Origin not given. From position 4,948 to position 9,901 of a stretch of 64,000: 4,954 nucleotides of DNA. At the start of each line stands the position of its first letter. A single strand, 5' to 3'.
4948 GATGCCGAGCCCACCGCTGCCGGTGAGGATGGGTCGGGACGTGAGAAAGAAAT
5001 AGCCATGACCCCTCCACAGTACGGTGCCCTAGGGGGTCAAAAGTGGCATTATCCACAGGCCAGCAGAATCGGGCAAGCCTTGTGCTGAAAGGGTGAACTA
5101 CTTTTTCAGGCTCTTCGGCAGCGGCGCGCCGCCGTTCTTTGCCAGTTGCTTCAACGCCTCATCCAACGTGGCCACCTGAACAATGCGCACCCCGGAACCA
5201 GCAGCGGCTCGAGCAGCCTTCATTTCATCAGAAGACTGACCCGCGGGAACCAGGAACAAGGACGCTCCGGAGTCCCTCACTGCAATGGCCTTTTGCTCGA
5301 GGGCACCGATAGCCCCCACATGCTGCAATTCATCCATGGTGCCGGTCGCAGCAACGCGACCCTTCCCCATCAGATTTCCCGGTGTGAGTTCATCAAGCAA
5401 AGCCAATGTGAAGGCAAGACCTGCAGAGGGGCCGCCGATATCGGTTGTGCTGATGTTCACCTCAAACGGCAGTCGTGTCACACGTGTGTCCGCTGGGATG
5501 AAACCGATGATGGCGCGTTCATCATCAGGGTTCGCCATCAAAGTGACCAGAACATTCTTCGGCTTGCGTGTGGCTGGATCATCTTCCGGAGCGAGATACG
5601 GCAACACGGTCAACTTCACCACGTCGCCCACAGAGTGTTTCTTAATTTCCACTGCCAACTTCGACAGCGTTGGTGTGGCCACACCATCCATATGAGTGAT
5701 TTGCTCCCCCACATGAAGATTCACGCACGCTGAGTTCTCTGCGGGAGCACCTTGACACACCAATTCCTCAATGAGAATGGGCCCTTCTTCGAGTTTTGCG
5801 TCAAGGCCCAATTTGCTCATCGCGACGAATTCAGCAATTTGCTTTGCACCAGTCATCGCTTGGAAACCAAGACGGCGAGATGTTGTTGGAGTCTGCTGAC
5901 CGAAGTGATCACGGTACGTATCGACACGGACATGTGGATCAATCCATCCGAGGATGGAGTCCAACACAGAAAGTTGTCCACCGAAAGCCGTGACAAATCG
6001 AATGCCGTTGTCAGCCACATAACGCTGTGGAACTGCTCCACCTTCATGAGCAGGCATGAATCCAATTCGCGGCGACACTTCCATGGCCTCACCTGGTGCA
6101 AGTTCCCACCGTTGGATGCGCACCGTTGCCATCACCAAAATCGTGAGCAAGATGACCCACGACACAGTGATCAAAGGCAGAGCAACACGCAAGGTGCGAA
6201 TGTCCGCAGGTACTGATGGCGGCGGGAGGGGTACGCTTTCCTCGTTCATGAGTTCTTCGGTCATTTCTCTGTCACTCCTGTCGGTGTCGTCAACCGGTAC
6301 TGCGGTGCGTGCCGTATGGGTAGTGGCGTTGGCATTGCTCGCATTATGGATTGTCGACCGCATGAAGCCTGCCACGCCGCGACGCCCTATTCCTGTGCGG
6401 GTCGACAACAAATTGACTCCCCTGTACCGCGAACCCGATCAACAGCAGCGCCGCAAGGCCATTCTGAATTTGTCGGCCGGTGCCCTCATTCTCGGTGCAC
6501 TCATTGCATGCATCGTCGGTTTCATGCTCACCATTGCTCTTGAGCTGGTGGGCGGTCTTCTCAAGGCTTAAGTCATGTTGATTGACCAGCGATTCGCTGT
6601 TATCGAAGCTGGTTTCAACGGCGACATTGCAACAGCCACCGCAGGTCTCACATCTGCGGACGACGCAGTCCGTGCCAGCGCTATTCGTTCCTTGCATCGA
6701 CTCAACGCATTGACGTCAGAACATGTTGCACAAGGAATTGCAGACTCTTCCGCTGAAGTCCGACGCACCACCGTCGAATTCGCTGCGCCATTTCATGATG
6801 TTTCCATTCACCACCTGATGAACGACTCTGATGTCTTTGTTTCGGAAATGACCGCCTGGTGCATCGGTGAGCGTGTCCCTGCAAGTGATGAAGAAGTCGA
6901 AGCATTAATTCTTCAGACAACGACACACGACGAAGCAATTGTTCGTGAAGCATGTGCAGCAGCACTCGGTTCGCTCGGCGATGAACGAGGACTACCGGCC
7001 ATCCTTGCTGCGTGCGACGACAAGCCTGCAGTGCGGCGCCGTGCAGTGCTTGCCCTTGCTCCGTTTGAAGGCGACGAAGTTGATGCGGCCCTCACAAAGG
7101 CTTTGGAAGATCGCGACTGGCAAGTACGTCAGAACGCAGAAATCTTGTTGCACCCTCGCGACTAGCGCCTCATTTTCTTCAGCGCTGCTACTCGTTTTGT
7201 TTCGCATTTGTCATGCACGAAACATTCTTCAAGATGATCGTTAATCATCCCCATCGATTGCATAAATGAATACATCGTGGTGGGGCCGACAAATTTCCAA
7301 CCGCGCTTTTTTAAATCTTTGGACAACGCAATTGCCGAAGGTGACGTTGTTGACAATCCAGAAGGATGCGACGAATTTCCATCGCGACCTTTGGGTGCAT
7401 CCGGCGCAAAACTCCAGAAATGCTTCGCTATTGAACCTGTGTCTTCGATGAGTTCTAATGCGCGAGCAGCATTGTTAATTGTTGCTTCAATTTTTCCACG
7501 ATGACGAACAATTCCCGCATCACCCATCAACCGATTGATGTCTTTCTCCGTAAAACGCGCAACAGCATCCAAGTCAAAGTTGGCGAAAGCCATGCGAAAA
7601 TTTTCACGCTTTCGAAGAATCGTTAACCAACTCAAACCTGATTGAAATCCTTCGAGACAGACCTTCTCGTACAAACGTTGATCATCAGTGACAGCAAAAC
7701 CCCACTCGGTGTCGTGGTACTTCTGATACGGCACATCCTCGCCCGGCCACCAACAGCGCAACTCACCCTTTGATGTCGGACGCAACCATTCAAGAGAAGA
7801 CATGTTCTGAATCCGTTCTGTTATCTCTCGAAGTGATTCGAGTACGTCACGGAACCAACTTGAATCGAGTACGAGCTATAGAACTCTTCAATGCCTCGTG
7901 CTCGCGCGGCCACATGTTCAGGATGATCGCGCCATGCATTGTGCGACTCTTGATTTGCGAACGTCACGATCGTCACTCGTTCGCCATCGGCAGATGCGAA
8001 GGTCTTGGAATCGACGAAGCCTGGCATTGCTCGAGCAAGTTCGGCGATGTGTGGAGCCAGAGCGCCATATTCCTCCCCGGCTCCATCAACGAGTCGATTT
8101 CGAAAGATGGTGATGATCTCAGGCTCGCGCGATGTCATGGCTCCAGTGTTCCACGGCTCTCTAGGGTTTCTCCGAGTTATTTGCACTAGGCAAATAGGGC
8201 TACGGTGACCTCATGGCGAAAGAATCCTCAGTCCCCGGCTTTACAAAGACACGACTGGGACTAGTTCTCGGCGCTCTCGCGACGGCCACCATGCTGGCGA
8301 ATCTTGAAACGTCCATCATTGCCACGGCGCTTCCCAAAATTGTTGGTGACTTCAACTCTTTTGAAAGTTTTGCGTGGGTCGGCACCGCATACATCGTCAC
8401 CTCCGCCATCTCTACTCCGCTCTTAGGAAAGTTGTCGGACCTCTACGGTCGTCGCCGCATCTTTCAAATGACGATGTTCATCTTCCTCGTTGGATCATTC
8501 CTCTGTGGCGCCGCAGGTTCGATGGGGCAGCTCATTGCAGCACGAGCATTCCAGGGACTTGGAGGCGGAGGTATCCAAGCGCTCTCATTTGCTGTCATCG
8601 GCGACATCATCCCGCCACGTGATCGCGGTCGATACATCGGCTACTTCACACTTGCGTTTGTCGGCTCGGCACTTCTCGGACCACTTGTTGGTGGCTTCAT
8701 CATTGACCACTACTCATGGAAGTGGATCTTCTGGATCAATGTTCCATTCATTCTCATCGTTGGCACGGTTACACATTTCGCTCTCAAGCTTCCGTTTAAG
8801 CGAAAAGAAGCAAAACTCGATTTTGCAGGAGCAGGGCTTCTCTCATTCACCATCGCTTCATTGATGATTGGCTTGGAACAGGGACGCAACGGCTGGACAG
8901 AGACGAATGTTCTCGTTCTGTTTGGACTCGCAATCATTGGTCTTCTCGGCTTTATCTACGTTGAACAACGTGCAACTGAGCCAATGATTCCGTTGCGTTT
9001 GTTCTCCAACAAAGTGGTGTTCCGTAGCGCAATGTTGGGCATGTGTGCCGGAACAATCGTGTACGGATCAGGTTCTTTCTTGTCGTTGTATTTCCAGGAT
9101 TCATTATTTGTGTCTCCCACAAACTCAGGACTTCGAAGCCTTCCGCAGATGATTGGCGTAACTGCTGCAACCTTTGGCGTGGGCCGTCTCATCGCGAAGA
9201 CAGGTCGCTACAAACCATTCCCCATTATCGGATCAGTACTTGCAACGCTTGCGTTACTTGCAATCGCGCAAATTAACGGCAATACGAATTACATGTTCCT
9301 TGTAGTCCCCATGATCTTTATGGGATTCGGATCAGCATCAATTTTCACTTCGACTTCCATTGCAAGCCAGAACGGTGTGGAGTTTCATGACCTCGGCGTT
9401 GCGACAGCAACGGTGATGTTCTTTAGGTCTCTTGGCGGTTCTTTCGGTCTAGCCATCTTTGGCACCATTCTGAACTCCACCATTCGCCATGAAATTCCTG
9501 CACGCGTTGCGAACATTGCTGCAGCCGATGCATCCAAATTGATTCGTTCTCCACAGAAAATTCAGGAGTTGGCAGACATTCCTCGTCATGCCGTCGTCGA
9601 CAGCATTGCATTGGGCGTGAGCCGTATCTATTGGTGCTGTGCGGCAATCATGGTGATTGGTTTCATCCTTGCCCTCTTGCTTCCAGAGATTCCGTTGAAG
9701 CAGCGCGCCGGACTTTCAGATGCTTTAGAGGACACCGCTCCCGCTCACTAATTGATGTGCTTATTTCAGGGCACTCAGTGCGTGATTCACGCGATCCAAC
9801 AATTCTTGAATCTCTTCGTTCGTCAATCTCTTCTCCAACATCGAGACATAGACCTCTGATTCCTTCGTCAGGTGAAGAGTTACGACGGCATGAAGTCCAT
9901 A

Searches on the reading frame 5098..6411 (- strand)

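Call 32: search_protein_families(library=pfam, proteins=[window:5098-6411:-], max_evalue=0.00001)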
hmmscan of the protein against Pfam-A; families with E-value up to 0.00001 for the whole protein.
window:5098-6411:- (437 aa): 1 family
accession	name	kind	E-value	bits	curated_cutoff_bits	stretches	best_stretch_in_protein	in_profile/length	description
PF05362.19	Lon_C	-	3.8e-06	27.1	21.1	1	326-423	108-202/205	Lon protease (S16) C-terminal proteolytic domain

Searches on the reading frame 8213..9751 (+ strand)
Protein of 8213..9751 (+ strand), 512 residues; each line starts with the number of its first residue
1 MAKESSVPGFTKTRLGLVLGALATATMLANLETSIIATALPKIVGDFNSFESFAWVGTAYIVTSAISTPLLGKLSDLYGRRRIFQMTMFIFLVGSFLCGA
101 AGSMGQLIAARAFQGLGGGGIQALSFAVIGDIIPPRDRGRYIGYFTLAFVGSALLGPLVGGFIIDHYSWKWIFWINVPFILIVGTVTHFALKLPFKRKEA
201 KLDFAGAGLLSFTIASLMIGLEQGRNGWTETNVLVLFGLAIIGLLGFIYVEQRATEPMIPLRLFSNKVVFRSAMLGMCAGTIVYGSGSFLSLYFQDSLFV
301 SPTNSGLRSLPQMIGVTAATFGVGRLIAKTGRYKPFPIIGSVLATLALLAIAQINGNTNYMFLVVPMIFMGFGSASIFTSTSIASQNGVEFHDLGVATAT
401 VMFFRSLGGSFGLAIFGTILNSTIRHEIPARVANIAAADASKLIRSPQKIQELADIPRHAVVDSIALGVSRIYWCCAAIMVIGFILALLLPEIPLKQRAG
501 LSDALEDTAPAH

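Call 32: search_protein_families(library=pfam, proteins=[window:8213-9751:+], max_evalue=0.00001)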
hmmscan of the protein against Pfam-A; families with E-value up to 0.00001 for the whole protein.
window:8213-9751:+ (512 aa): 4 families
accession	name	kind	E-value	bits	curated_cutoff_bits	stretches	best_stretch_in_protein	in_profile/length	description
PF07690.21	MFS_1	-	2.2e-52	178.6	33.4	1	22-412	1-346/347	Major Facilitator Superfamily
PF00083.30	Sugar_tr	-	6.1e-14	52.2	22.3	1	54-183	49-184/452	Sugar (and other) transporter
PF06609.19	TRI12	-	4.5e-12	45.7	23.2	1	35-433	62-478/599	Fungal trichothecene efflux pump (TRI12)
PF11700.14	ATG22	-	7.6e-06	25.3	24.1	1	110-200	391-481/482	Vacuole effluxer Atg22 like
